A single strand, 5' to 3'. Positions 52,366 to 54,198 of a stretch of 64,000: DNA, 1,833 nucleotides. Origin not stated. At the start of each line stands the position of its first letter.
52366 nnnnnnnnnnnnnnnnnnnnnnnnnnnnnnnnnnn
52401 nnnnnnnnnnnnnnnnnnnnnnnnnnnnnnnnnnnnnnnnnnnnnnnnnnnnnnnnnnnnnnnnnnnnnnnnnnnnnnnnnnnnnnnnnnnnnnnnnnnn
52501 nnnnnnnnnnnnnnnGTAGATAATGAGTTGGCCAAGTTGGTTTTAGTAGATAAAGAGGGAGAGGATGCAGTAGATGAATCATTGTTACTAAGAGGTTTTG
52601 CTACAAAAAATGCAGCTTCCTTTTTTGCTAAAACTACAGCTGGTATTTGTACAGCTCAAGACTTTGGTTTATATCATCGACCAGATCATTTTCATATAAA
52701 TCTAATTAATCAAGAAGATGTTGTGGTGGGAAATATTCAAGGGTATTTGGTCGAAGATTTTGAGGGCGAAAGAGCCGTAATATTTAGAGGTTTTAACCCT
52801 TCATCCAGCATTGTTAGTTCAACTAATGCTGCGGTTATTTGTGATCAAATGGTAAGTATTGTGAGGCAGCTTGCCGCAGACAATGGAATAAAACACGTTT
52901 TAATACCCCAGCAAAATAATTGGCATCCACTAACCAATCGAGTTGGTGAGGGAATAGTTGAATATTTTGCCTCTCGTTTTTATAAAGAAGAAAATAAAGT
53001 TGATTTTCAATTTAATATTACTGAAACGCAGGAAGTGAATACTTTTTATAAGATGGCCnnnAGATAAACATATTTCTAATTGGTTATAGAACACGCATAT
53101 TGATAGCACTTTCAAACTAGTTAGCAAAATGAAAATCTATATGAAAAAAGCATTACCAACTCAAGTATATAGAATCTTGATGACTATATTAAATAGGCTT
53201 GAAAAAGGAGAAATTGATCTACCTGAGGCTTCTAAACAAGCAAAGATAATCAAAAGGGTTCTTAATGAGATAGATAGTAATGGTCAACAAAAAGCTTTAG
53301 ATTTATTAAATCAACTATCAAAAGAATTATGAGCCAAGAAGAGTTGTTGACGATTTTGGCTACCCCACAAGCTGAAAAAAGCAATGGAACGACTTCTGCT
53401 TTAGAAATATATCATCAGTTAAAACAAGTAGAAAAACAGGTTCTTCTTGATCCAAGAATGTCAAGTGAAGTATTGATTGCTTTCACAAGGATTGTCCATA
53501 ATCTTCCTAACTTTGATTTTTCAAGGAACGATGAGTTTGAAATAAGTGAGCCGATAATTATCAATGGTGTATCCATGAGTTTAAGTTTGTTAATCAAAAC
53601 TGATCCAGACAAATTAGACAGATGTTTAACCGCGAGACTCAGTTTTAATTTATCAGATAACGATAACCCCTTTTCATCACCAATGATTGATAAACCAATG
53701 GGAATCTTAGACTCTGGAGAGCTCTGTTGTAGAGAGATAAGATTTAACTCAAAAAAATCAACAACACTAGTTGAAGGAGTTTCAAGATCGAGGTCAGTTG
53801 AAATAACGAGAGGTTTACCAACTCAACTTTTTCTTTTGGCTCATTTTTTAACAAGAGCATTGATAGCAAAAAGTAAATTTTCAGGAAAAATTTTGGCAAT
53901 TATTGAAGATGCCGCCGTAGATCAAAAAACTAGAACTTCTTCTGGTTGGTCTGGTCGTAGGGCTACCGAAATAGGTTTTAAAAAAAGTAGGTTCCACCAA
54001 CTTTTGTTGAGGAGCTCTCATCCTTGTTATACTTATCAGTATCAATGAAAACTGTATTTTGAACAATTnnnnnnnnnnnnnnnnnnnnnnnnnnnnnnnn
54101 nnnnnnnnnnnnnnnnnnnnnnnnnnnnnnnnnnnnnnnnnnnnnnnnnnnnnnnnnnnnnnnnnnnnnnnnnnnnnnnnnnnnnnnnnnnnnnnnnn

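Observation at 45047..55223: ORFan island: giant repeat-containing 1639-aa protein, kinase-like protein and coupled small genes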

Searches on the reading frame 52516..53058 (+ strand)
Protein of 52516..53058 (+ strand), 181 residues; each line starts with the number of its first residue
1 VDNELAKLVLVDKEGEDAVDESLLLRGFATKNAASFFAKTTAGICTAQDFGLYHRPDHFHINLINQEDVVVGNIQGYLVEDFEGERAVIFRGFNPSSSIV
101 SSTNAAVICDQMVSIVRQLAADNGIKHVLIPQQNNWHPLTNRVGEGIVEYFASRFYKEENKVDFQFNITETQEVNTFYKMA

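Call 50: search_solved_structures(query=A6, max_evalue=10, show_alignments=2)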
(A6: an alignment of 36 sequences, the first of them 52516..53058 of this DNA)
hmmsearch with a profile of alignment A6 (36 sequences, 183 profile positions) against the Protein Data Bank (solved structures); distinct sequences matched with E-value up to 10: 1.
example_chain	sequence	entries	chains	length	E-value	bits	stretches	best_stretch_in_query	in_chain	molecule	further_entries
4hjm_A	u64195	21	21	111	0.012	18.1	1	27-91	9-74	Glutaredoxin | Glutaredoxin-1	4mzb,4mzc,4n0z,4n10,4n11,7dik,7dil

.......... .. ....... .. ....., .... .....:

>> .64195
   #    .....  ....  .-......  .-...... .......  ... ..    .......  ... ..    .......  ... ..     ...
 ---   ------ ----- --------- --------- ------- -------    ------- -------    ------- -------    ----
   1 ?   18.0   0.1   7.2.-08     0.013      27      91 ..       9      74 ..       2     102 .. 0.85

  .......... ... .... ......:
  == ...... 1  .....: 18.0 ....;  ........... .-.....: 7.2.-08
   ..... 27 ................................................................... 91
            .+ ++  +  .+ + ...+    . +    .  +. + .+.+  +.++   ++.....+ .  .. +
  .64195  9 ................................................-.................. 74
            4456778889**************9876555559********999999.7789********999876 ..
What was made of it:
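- Tried and rejected: Glutaredoxin/thioredoxin-like reading of 'FFAK..GxC' from a weak PDB profile hit (E 0.012, call 50).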

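Call 51: find_homologous_proteins(query=A6, max_evalue=0.001)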
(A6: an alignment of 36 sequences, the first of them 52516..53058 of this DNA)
Query A6 (36 sequences) (181 aa, profile of the alignment): 20 proteins with E <= 0.001 among 3841 candidates.
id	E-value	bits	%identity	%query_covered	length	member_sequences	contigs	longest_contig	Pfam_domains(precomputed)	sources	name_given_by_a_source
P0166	1.1e-70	255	37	96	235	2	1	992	-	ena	-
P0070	7.2e-69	249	39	89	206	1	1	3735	-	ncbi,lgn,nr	ncbi:MAG: hypothetical protein U9P70_02190 [Patescibacteria group bacterium]|nr:hypothetical protein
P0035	1.7e-68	248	59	100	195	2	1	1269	-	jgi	-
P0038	2.1e-66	241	46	99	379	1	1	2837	-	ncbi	-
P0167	7.2e-65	236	35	86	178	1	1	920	-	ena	-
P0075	1.4e-64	235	39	86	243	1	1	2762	-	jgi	-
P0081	3.1e-64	234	35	93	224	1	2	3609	-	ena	-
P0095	6.5e-64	233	30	99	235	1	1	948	-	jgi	jgi:hypothetical protein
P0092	1.2e-62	228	39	77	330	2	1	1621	-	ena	-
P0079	4.1e-60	220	35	99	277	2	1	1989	-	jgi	jgi:hypothetical protein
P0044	6.6e-60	219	41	99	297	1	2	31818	-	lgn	-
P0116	1.0e-58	216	33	93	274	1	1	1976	-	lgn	-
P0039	1.2e-56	209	48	88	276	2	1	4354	-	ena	-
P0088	2.3e-52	195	41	71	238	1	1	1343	-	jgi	-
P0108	1.9e-49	185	34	88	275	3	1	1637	-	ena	-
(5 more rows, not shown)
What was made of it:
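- The organism's identity as CPR is inferred from one family member being named 'Patescibacteria group bacterium' (call 51), low GC and the metagenome sources.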

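Call 52: find_related_loci(query=A6, collection=metagenome_contigs, flank=10000)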
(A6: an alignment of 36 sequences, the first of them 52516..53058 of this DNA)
Query A6 (181 aa) in metagenome_contigs; peptide patterns used: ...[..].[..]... (x = any residue, [..] = any of these).
432 stretches matched a pattern; 75 encode a relative of the query (tblastn E <= 1e-3); 75 distinct loci.
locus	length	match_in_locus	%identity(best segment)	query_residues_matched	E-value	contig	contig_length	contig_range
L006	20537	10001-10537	78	1-180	3e-97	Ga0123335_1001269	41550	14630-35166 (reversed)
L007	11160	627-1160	59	1-180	2e-74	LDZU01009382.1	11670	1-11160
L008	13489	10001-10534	59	1-180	2e-74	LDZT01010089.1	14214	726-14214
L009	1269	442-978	59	1-181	5e-79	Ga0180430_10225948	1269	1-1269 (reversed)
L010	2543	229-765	55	1-181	1e-70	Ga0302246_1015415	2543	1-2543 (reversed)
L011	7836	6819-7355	55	1-181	2e-69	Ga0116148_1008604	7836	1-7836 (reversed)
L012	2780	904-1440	55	1-181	5e-70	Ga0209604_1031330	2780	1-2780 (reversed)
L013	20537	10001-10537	55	1-181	2e-69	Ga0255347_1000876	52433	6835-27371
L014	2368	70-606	56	1-180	7e-67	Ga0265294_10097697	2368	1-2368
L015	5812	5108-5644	45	1-180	4e-54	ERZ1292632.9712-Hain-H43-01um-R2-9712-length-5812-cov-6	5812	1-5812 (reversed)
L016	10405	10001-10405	54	1-137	2e-49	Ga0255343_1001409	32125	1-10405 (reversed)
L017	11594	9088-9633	45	1-181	1e-46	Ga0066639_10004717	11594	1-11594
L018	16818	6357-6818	45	25-181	2e-46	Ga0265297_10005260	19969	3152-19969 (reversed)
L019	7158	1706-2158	44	25-178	4e-46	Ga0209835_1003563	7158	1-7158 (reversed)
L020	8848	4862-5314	44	25-178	4e-46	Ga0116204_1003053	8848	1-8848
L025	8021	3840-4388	38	1-180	9e-43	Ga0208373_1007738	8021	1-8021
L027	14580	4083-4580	38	15-180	3e-40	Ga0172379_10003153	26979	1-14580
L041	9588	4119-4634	36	4-180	3e-35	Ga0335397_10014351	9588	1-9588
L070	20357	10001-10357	38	25-142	4e-20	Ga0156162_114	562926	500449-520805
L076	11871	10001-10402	33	25-159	2e-18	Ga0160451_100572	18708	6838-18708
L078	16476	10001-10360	34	25-143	2e-17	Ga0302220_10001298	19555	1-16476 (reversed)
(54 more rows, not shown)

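Call 55: predict_structure(alignment_id=A6)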
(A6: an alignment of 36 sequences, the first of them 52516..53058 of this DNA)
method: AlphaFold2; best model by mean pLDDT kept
length: 181 residues; sequences in the alignment: 36
mean_pLDDT: 87.7   pTM: 0.82
mean pLDDT of the five models: 87.7, 85.7, 85.4, 85.3, 84.4
residues with pLDDT >= 90: 121; 70-90: 26; 50-70: 34; < 50: 0
segments of 3 or more residues with pLDDT < 50: none
pLDDT, mean of each block of 10 residues (from residue 1): 66 65 91 68 63 88 94 95 97 93 92 98 97 94 92 97 94 96 83
secondary structure, 60 per line:
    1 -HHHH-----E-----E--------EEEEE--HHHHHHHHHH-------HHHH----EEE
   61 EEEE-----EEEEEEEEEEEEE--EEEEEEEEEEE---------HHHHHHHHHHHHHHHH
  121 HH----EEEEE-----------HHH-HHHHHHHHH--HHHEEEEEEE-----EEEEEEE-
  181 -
elements in order: H2-5 E26-30 H33-42 H50-53 E58-64 E70-82 E85-95 H105-122 E127-131 H147-155 E161-167 E173-179
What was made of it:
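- The a1-a2 loop that carries C1503 has lower confidence (pLDDT 63-68, call 55).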

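Call 106: search_protein_families(library=pfam, proteins=[window:52516-53058:+], max_evalue=10)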
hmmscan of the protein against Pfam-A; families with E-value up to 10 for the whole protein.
window:52516-53058:+ (181 aa): 0 families

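Call 112: find_related_loci(query=A6, collection=viral_contigs, flank=6000)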
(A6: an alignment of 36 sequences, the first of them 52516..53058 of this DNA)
Query A6 (181 aa) in viral_contigs; peptide patterns used: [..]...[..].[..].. (x = any residue, [..] = any of these).
34 stretches matched a pattern, but none encodes a relative of the query by tblastn (E <= 1e-3).

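Call 113: search_dna_similar(query=window:52516-53058:+, collection=plasmids, mode=protein, max_evalue=0.001, max_rows=10)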
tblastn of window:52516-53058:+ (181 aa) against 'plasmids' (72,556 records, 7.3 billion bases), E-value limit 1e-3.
Records with a match: 3; places in all: 3; records where one place covers at least 80% of the query: 2.
Best place of each record, by identity: <60% 3.
By first word of the organism name: Burkholderia 3.
By predicted mobility (MOB-suite, as given by PLSDB): conjugative 2; non-mobilizable 1.
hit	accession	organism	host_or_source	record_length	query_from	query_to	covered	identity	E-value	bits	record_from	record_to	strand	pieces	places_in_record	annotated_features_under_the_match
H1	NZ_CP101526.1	Burkholderia arboris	mixed culture,soil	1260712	13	154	78%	26.5%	4e-7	56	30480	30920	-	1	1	none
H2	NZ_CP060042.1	Burkholderia cenocepacia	Soil,soil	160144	13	161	82%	24.8%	3e-7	56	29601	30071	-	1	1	hypothetical protein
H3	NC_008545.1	Burkholderia cenocepacia HI2424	-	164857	13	161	82%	24.8%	3e-7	56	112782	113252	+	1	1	hypothetical protein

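Call 114: get_annotated_region(hit=H3, flank=9000)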
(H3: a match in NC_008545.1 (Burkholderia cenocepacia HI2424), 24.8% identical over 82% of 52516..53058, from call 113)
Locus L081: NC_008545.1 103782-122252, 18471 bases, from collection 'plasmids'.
description: Burkholderia cenocepacia HI2424 plasmid unnamed1, complete sequence
organism: Burkholderia cenocepacia HI2424 (NCBI taxid 331272)
taxonomy: Bacteria; Pseudomonadota; Betaproteobacteria; Burkholderiales; Burkholderiaceae; Burkholderia; Burkholderia cenocepacia; Burkholderia cenocepacia HI2424
host: -; source: -; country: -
typing (MOB-suite, as given by PLSDB): conjugative; replicon rep_cluster_1467; relaxase MOBF; mating-pair formation MPF_F
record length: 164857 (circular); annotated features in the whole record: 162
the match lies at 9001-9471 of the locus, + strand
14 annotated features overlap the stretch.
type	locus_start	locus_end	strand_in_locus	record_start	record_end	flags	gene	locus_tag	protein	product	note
CDS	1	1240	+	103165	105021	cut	-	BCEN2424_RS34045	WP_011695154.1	phage integrase family protein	-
CDS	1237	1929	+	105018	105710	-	-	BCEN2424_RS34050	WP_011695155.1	ATP-binding protein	-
CDS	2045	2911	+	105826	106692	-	-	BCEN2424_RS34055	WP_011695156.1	DUF4238 domain-containing protein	-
CDS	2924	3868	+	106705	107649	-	-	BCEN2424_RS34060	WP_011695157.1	hypothetical protein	-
CDS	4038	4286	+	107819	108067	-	-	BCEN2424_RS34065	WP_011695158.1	hypothetical protein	-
CDS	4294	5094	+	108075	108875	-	-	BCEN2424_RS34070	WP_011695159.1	FRG domain-containing protein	-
CDS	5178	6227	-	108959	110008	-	-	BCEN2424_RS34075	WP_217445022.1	hypothetical protein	-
CDS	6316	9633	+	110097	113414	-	-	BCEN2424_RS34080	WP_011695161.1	hypothetical protein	-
CDS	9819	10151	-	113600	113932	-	-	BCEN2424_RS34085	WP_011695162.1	H-NS histone family protein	-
CDS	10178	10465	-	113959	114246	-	-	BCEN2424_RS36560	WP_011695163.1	PAAR domain-containing protein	-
CDS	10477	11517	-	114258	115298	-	-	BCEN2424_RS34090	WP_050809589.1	T6SS immunity protein Tli4 family protein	-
CDS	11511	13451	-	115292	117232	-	-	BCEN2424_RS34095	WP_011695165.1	alpha/beta hydrolase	-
CDS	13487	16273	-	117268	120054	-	tssI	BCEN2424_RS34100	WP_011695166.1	type VI secretion system tip protein TssI/VgrG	GO:0033103 - protein secretion by the type VI secretion system [Evidence IEA]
CDS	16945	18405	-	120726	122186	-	-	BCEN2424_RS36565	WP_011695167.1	hypothetical protein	-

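Call 115: search_protein_families(library=pfam, proteins=[L081:6316-9630:+, L081:5181-6227:-, L081:2924-3865:+], max_evalue=0.1)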
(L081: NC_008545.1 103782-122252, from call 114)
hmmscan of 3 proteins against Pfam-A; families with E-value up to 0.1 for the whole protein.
L081:6316-9630:+ (1105 aa): 1 family
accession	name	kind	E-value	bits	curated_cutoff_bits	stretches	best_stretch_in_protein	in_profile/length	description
PF01661.27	Macro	-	0.044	14.2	22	1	970-1018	53-101/118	Macro domain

L081:5181-6227:- (349 aa): 1 family
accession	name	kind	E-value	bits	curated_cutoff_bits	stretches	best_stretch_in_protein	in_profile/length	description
PF09179.16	TilS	-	0.02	15.6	21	1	10-54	16-60/67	TilS substrate binding domain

L081:2924-3865:+ (314 aa): 1 family
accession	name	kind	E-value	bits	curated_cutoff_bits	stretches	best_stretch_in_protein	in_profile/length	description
PF20848.2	ExoU_mid_dom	-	0.072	13.8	27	0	221-298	48-117/119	ExoU toxin, middle helical domain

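Call 118: search_protein_families(library=pfam, proteins=[L019:2225-3025:+, L025:803-1804:+, L041:537-974:-, L027:4608-5687:-, L076:4745-7921:+, L078:4936-6153:+, L070:1260-2105:-], max_evalue=0.001)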
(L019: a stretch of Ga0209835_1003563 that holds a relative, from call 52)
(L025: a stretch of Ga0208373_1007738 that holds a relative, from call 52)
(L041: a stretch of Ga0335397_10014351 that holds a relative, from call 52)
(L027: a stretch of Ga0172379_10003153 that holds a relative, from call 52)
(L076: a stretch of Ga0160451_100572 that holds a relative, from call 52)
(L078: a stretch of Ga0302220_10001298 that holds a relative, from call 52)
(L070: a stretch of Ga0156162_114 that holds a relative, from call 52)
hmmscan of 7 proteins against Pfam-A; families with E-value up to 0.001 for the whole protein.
L019:2225-3025:+ (267 aa): 2 families
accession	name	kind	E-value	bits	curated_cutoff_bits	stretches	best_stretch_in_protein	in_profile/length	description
PF01163.29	RIO1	-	1.2e-51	175.5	22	1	57-233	1-180/187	RIO domain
PF03109.22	ABC1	-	4.9e-06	26.3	22.9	0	123-228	129-230/244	ABC1 atypical kinase-like domain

L025:803-1804:+ (334 aa): 1 family
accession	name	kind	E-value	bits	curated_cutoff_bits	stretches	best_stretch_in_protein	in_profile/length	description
PF00078.32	RVT_1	-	2e-15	57.5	29.6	1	70-262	7-187/205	Reverse transcriptase (RNA-dependent DNA polymerase)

L041:537-974:- (146 aa): 1 family
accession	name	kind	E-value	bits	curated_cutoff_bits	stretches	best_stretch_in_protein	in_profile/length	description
PF22296.2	bAvd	-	5.2e-05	24.1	40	1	28-123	6-100/107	bAvd-like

L027:4608-5687:- (360 aa): 0 families

L076:4745-7921:+ (1059 aa): 4 families
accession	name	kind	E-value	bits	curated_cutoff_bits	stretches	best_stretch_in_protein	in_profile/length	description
PF00501.34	AMP-binding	-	4e-73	246.9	29.9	1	42-384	4-384/384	AMP-binding enzyme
PF00668.25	Condensation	-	1.2e-44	153.2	30.6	1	658-1057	28-435/456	Condensation domain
PF00550.31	PP-binding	-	7.4e-11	42.6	20.8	1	547-610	2-67/67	Phosphopantetheine attachment site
PF13193.12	AMP-binding_C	-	2.6e-06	28.7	24.5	1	443-518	2-76/76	AMP-binding enzyme C-terminal domain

L078:4936-6153:+ (406 aa): 3 families
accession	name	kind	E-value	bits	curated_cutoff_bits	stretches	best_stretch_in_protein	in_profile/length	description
PF01761.26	DHQ_synthase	-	7.8e-35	119.4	24.2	1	97-206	4-113/115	3-dehydroquinate synthase N-terminal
PF24621.2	DHQS_C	-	5.1e-26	91.8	27.6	1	209-349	1-138/144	3-dehydroquinate synthase C-terminal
PF13685.12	Fe-ADH_2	-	0.00024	21.5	28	1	64-159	23-108/149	Iron-containing alcohol dehydrogenase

L070:1260-2105:- (282 aa): 1 family
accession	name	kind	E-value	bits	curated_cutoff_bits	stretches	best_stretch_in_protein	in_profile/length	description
PF01261.30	AP_endonuc_2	-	1.5e-09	38.4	31.1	1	100-256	64-231/249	Xylose isomerase-like TIM barrel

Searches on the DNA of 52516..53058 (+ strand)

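Call 116: search_dna_similar(query=L081:6316-9630:+, collection=ecoli_genomes, mode=distant, max_rows=5)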
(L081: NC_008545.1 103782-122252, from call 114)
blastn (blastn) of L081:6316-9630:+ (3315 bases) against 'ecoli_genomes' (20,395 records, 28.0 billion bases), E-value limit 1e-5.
No match.

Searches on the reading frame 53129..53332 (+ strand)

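Call 5: search_protein_families(library=pfam, proteins=[window:53129-53332:+], max_evalue=1)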
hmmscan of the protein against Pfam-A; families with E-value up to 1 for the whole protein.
window:53129-53332:+ (67 aa): 2 families
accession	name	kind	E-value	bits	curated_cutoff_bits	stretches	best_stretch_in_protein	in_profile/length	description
PF02609.21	Exonuc_VII_S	-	0.03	14.8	24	1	17-37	8-28/52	Exonuclease VII small subunit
PF22746.1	SHOCT-like_DUF2089-C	-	0.052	13.6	27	1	20-36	6-22/32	SHOCT-like domain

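Call 6: search_protein_families(library=ncbifam, proteins=[window:53129-53332:+], max_evalue=1)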
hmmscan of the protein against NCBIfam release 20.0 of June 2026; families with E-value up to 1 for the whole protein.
window:53129-53332:+ (67 aa): 1 family
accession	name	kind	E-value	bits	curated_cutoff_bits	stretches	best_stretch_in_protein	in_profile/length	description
TIGR01038.1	uL22_arch_euk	equivalog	0.041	13.8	79.85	1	35-59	80-104/148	50S ribosomal protein L22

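Call 66: search_protein_families(library=padloc, proteins=[window:53129-53332:+], max_evalue=1)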
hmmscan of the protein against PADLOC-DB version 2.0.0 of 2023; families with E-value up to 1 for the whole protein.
window:53129-53332:+ (67 aa): 1 family
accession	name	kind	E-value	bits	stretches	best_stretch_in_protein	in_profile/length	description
PDLC02926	HTH_VI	-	0.0052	15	1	30-67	16-53/92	-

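Call 69: search_protein_families(library=phrogs, proteins=[window:53129-53332:+], max_evalue=1)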
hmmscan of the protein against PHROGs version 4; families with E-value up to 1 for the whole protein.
window:53129-53332:+ (67 aa): 3 families
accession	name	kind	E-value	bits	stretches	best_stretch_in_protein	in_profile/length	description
phrog_9827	-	unknown function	0.008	16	1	1-56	108-163/584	-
phrog_1389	-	unknown function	0.028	15.4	1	5-43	5-43/122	-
phrog_28402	-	unknown function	0.38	11.8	1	26-46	38-58/67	-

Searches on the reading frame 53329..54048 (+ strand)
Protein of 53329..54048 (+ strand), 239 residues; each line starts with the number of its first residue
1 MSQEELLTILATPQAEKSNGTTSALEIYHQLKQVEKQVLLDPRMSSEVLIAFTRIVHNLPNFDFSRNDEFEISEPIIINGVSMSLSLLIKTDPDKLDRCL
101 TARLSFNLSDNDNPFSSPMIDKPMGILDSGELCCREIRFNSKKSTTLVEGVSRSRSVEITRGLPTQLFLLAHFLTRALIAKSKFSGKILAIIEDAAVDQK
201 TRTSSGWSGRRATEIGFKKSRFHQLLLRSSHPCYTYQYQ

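Call 5: search_protein_families(library=pfam, proteins=[window:53329-54048:+], max_evalue=1)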
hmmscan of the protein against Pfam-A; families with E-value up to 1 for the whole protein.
window:53329-54048:+ (239 aa): 0 families

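Call 6: search_protein_families(library=ncbifam, proteins=[window:53329-54048:+], max_evalue=1)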
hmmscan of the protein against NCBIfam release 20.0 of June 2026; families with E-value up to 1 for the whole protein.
window:53329-54048:+ (239 aa): 0 families

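Call 64: search_solved_structures(query=A3, max_evalue=10, show_alignments=2)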
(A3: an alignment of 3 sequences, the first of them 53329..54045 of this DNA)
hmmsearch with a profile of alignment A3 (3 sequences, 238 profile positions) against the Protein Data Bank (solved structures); distinct sequences matched with E-value up to 10: 0.
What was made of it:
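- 53329..54048 (+): o239, a conserved 239-aa protein of unknown fold. No hit in a PDB profile search (call 64).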

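Call 66: search_protein_families(library=padloc, proteins=[window:53329-54048:+], max_evalue=1)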
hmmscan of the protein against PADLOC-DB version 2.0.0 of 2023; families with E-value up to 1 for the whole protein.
window:53329-54048:+ (239 aa): 0 families

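Call 69: search_protein_families(library=phrogs, proteins=[window:53329-54048:+], max_evalue=1)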
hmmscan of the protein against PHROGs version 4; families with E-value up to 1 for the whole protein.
window:53329-54048:+ (239 aa): 0 families
